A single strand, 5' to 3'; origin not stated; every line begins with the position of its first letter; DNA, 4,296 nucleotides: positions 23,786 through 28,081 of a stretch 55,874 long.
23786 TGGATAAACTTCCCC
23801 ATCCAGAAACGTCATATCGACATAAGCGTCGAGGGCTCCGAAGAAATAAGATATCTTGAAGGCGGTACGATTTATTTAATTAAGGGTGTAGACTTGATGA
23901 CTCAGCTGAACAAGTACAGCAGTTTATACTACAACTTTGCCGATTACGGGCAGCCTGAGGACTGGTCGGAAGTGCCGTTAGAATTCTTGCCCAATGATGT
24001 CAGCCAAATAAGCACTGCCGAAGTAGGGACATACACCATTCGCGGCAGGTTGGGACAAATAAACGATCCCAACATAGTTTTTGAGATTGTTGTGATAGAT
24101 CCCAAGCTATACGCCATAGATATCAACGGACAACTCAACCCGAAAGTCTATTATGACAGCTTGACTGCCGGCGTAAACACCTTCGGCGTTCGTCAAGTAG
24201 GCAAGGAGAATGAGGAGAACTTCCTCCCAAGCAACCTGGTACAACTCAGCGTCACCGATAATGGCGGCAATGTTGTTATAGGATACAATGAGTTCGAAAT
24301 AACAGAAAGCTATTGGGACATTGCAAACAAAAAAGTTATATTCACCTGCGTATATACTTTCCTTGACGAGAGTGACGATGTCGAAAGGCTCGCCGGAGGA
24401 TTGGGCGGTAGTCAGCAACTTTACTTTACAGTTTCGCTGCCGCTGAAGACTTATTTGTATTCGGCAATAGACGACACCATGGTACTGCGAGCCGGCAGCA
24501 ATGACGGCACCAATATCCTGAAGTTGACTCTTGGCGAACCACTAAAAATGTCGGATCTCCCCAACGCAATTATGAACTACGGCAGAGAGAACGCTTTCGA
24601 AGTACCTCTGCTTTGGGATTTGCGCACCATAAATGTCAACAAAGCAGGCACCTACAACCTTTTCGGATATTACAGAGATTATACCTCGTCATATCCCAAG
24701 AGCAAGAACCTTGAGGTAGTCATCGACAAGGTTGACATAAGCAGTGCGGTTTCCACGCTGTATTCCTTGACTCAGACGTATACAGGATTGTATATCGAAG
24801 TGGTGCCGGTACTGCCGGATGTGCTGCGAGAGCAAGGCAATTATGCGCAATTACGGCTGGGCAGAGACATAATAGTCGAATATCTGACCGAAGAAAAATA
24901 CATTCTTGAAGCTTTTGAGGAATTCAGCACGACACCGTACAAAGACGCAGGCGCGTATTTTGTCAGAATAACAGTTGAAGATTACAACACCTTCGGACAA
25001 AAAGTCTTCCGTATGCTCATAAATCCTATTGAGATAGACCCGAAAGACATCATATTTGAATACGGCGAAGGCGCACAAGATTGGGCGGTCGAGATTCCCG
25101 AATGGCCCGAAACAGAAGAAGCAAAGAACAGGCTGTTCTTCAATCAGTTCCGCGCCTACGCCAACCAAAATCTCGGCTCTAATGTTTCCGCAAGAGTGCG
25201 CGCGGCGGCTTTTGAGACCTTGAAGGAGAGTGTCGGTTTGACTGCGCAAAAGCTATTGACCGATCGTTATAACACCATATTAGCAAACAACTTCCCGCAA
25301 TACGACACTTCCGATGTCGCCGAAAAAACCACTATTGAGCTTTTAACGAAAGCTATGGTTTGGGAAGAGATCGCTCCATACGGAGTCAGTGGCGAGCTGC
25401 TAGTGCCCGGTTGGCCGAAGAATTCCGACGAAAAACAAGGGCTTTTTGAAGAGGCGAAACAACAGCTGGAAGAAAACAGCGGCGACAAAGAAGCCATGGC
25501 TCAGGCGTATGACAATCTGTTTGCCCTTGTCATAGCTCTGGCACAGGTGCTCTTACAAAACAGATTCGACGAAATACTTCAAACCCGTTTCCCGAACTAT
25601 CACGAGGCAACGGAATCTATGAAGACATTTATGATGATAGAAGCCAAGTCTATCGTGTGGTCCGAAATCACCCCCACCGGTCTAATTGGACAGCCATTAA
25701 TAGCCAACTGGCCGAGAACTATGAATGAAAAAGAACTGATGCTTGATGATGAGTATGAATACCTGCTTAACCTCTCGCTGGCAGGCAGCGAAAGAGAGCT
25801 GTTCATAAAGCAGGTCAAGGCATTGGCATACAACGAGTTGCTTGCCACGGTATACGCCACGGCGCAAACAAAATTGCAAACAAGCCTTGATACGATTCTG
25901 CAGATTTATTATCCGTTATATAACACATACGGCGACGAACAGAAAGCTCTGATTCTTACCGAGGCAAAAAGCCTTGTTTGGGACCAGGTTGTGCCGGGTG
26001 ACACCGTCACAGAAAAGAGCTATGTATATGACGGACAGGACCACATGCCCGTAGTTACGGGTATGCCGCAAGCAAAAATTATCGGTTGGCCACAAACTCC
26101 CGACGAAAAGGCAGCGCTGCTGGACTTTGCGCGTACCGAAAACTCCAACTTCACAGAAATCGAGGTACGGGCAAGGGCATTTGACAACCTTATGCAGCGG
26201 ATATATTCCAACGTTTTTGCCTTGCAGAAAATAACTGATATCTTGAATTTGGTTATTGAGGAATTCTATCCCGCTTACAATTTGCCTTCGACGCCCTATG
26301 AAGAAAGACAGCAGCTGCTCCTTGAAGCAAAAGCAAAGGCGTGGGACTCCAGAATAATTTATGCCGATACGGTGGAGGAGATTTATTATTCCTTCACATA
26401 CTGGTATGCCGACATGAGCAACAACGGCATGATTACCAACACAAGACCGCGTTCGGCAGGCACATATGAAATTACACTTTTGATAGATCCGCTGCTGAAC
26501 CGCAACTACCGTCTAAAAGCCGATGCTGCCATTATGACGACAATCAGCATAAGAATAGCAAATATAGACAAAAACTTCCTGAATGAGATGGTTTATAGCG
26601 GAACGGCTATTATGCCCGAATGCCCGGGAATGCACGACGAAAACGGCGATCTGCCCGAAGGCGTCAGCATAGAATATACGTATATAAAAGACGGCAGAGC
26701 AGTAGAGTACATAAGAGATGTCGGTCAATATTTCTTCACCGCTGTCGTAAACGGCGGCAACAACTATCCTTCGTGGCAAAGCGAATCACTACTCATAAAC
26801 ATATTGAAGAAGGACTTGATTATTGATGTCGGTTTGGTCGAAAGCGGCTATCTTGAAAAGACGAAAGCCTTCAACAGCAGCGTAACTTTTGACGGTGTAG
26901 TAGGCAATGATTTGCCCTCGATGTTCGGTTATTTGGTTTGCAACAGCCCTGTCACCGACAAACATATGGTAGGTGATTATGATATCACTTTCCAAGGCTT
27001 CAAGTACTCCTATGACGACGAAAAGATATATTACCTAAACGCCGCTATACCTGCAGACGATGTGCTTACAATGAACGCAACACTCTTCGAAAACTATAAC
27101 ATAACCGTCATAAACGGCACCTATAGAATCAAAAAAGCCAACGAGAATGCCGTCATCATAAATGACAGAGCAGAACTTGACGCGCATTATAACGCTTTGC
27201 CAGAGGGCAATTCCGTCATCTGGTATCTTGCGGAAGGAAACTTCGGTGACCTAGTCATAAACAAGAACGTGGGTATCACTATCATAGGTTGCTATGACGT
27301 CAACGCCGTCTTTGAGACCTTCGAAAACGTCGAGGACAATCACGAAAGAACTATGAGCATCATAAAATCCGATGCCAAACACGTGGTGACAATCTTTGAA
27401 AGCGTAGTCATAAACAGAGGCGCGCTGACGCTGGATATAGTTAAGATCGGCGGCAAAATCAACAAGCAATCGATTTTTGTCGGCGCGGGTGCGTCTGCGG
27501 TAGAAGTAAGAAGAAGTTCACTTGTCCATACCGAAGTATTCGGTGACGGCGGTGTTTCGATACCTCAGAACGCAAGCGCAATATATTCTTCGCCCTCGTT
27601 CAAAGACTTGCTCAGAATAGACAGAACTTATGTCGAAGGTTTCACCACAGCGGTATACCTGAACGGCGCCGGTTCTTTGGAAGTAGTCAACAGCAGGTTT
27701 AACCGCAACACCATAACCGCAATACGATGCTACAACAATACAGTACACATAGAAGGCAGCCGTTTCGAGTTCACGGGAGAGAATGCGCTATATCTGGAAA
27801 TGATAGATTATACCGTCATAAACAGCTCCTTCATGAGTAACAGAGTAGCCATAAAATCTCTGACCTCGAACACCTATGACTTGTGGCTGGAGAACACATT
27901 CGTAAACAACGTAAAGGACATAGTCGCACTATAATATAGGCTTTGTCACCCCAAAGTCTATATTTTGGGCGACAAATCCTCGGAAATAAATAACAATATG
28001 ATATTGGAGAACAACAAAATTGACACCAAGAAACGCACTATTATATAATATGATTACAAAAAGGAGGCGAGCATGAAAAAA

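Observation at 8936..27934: A 6,332-aa lipid-anchored protein with a layered architecture and no catalytic motif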

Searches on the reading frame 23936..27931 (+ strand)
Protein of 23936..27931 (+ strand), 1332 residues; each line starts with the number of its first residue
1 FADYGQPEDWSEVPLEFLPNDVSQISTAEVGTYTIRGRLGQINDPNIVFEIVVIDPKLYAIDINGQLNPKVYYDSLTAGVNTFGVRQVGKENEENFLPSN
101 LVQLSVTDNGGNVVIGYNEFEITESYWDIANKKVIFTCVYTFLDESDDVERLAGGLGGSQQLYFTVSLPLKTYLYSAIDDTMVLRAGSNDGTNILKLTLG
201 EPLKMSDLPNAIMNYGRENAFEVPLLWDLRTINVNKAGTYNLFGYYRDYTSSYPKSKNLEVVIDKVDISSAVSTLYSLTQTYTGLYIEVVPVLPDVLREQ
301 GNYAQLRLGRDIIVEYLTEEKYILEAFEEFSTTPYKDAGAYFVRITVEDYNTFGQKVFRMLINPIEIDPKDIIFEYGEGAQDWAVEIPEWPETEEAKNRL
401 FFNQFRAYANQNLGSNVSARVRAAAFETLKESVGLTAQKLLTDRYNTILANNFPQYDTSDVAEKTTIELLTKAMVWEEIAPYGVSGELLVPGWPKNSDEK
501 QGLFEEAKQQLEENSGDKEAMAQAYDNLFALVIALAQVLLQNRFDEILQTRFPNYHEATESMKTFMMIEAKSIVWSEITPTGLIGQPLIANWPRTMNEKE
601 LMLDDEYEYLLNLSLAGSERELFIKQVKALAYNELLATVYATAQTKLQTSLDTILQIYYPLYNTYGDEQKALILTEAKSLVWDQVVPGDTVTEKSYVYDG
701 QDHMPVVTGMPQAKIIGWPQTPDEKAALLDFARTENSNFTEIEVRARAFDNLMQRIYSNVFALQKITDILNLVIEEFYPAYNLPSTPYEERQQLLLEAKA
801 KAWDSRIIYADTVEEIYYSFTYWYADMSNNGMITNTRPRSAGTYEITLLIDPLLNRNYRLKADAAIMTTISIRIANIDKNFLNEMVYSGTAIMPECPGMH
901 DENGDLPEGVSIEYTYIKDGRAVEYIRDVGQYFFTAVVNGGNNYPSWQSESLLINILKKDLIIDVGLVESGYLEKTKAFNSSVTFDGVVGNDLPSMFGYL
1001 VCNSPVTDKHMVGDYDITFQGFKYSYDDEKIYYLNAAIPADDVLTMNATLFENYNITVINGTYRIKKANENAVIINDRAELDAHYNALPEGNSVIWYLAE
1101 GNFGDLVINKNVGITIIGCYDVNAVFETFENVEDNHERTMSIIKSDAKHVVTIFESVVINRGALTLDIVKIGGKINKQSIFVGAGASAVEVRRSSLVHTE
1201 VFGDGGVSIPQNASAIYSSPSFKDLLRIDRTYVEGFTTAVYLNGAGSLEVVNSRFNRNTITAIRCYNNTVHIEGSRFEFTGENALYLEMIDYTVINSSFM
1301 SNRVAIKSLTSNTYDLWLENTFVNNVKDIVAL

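Call 24: find_homologous_proteins(query=window:23936-27931:+, max_evalue=0.001)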
Query window:23936-27931:+ (1332 aa): 2 proteins with E <= 0.001 among 8000 candidates.
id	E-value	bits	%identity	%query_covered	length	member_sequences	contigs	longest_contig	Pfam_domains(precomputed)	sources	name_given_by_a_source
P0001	0.0e+0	1865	77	79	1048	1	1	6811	-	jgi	jgi:hypothetical protein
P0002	4.3e-255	868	75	38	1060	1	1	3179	PF07532.18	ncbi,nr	ncbi:MAG: hypothetical protein PHC84_06515, partial [Clostridia bacterium]|nr:hypothetical protein [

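Call 25: find_encoding_contigs(protein=P0001, flank=10000)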
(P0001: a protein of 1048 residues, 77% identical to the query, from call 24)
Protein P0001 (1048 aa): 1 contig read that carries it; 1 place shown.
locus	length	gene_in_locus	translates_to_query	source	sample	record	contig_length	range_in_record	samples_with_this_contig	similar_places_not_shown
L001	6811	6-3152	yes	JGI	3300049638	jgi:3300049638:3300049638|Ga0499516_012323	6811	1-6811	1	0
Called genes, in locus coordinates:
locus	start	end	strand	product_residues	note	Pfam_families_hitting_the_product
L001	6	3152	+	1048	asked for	-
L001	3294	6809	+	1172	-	?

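Call 26: find_encoding_contigs(protein=P0002, flank=10000)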
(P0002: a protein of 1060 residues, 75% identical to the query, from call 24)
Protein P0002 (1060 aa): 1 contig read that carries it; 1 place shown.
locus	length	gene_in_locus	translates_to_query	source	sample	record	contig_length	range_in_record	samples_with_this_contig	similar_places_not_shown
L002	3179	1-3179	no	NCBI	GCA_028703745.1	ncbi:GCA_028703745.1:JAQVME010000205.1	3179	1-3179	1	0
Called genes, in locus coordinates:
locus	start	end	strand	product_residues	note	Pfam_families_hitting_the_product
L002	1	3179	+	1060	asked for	PF07532:Big_4 (faint)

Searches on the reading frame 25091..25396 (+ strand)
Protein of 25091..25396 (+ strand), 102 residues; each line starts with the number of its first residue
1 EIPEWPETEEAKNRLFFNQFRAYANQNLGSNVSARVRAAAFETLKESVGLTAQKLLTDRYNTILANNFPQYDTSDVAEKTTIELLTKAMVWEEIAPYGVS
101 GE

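Call 101: search_solved_structures(query=A6, max_evalue=10, show_alignments=2)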
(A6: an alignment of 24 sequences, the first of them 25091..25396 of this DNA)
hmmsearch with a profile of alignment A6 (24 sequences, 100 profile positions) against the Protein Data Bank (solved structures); distinct sequences matched with E-value up to 10: 8.
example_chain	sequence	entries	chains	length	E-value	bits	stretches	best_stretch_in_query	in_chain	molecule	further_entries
7ah0_A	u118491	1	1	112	0.012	19.6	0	12-56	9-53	4D2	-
9i38_A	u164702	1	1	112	0.03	18.3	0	39-60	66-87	m4D2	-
8ccr_A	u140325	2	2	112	0.061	17.3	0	12-55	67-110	4D2 (mutant T19D)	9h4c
2mjf_B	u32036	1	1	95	0.11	16.4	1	8-69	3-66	Protein HIT1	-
8u1x_B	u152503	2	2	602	0.2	15.7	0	4-52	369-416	Serine/threonine-protein phosphatase 2A 56 kDa regulatory subunit delta isoform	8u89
5aj4_AG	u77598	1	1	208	0.32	15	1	29-84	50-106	MITORIBOSOMAL PROTEIN US7M, MRPS7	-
7nqh_AG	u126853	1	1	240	0.44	14.6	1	29-84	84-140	28S ribosomal protein S7, mitochondrial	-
5aj3_G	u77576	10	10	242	0.45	14.5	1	29-84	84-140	MITORIBOSOMAL PROTEIN US7M, MRPS7 | Mitochondrial ribosomal protein S7 | 28S ribosomal protein S7, mitochondrial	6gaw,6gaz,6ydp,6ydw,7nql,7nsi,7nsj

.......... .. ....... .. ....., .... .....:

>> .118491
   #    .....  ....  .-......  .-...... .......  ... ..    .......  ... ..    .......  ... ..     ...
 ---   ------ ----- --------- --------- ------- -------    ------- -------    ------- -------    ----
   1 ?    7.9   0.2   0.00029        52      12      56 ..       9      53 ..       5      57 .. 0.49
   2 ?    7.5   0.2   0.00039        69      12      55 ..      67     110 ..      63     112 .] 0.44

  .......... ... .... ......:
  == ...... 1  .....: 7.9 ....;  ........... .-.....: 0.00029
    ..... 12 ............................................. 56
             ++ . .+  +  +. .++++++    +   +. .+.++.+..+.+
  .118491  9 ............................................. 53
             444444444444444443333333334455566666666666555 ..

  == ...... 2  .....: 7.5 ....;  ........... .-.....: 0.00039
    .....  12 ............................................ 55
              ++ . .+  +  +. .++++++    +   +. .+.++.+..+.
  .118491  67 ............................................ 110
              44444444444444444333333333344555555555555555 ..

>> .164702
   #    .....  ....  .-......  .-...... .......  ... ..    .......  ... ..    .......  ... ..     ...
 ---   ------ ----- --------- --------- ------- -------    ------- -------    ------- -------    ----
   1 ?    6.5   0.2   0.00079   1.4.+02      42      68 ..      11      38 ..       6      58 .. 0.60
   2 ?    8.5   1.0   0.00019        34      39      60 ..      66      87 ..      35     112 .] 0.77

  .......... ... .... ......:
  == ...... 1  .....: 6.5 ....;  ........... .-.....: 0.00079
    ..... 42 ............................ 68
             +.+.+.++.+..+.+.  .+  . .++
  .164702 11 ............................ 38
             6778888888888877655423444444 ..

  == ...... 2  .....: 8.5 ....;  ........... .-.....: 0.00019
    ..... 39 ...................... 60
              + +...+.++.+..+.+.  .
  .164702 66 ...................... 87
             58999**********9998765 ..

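Call 102: search_protein_families(library=pfam, alignment_id=A6, max_evalue=10)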
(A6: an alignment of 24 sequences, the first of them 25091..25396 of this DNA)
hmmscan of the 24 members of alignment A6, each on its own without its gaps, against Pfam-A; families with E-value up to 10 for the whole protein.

A. member 1, window:25091-25396:+ (102 aa): 1 family
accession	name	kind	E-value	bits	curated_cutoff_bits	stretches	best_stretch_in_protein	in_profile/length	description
PF04799.18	Fzo_mitofusin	-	0.015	15.2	27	1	8-38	60-90/161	fzo-like conserved region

B. families by the number of members that match (of 24 scanned): 22 families
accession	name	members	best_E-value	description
PF22481.1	DUF6985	2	0.0045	Domain of unknown function (DUF6985)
PF13873.12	Myb_DNA-bind_5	1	0.011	Myb/SANT-like DNA-binding domain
PF04799.18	Fzo_mitofusin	1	0.015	fzo-like conserved region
PF09106.17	SelB-wing_2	1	0.029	Elongation factor SelB, winged helix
PF18908.5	DUF5663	1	0.039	Protein of unknown function (DUF5663)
PF24687.1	OrgC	1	0.039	Type III Secretion system protein OrgC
PF18032.6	FRP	1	0.043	Photoprotection regulator fluorescence recovery protein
PF13844.12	Glyco_transf_41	1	0.043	Glycosyl transferase family 41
PF19268.4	CIS_TMP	1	0.058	Contractile injection system tape measure protein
PF20281.3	CTD5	1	0.059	C-terminal domain 5 of the ABC-three component (ABC-3C) systems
PF19458.4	DUF5995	1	0.061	Family of unknown function (DUF5995)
PF08650.15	DASH_Dad4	1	0.076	DASH complex subunit Dad4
PF09852.15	DUF2079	1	0.083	Predicted membrane protein (DUF2079)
PF20909.2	SpGH101_helical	1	0.13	Endo-alpha-N-acetylgalactosaminidase, helical bundle domain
PF16969.10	SRP68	1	0.14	RNA-binding signal recognition particle 68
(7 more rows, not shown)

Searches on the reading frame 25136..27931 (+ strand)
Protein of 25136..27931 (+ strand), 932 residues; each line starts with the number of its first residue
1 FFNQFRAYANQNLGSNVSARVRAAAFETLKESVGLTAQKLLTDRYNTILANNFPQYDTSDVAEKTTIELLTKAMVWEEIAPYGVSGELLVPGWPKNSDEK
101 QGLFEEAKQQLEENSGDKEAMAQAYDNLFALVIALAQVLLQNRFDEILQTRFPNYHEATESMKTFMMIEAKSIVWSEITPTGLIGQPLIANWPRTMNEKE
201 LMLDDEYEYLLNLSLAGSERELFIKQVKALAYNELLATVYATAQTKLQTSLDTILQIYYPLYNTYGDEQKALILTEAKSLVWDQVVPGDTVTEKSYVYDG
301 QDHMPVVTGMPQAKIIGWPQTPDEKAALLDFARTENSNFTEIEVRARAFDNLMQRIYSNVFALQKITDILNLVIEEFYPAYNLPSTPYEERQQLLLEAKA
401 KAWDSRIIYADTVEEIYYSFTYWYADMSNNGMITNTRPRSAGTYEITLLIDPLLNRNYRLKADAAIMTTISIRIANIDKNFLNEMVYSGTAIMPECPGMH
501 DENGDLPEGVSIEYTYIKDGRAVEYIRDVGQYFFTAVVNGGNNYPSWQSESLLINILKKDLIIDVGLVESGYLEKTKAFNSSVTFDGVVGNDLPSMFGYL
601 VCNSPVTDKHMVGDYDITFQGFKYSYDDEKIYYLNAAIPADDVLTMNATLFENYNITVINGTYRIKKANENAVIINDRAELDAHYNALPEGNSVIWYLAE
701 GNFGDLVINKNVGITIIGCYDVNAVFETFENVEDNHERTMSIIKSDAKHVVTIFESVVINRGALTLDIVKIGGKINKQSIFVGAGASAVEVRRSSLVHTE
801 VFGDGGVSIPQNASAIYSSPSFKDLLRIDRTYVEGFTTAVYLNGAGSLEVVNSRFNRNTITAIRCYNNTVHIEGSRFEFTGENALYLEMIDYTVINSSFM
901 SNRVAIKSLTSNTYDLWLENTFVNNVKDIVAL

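Call 6: search_protein_families(library=pfam, proteins=[window:25136-27931:+], max_evalue=0.1)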
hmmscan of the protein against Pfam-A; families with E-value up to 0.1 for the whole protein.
window:25136-27931:+ (932 aa): 1 family
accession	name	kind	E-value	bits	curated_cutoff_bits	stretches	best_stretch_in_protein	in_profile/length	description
PF22481.1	DUF6985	-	0.0032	18.5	24.5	0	112-184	34-103/148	Domain of unknown function (DUF6985)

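Call 38: search_protein_families(library=ncbifam, proteins=[window:25136-27931:+], max_evalue=0.1)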
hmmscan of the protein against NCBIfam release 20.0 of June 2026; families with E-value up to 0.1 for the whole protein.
window:25136-27931:+ (932 aa): 0 families
